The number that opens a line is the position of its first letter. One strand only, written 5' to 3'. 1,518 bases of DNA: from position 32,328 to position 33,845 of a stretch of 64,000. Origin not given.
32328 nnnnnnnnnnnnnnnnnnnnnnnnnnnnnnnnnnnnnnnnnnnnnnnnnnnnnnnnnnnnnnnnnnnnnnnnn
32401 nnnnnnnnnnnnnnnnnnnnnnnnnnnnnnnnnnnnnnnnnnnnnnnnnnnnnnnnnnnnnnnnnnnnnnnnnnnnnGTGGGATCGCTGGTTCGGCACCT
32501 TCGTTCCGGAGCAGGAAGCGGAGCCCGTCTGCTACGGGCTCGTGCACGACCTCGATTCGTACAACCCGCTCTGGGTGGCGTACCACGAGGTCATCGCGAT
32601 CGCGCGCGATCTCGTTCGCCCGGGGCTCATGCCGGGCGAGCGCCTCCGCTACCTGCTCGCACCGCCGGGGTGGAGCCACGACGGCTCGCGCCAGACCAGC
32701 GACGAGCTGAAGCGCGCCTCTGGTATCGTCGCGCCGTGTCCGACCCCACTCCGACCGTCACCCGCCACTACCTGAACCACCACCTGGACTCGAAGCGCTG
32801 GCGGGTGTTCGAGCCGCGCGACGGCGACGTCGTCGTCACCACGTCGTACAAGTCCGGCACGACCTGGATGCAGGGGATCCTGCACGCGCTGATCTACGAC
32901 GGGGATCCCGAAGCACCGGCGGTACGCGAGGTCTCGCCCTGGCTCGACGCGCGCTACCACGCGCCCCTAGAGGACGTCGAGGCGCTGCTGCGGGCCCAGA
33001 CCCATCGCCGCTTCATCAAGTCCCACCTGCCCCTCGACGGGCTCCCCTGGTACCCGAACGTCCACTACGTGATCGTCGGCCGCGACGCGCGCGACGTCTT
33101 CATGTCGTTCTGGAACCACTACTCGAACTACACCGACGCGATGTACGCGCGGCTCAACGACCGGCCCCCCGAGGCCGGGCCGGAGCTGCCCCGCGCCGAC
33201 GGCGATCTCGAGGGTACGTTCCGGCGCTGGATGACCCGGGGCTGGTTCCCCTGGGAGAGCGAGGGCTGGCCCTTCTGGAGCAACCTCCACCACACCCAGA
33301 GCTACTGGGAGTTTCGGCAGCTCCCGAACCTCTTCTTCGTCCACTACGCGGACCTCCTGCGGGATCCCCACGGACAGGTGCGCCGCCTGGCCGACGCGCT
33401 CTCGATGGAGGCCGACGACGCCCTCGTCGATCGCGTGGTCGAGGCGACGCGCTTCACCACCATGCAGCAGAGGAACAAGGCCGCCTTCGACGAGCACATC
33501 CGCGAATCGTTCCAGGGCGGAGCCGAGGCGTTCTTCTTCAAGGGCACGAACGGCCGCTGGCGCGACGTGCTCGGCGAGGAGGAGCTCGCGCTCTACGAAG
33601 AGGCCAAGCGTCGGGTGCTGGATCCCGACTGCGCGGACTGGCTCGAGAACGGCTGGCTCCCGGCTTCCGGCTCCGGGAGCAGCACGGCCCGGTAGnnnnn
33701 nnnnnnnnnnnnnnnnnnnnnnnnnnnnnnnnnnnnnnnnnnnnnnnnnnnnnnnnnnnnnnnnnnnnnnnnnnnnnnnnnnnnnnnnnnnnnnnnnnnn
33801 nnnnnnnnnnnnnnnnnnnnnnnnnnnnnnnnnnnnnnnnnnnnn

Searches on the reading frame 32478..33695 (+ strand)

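Call 64: search_protein_families(library=pfam, proteins=[window:32478-33695:+], max_evalue=0.001)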
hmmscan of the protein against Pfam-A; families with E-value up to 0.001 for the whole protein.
window:32478-33695:+ (405 aa): 2 families
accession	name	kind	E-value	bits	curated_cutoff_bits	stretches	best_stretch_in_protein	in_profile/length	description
PF00685.33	Sulfotransfer_1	-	3.7e-37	128.5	22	1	115-373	1-243/255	Sulfotransferase domain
PF13469.12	Sulfotransfer_3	-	1.4e-07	32.5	27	0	284-314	186-216/216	Sulfotransferase family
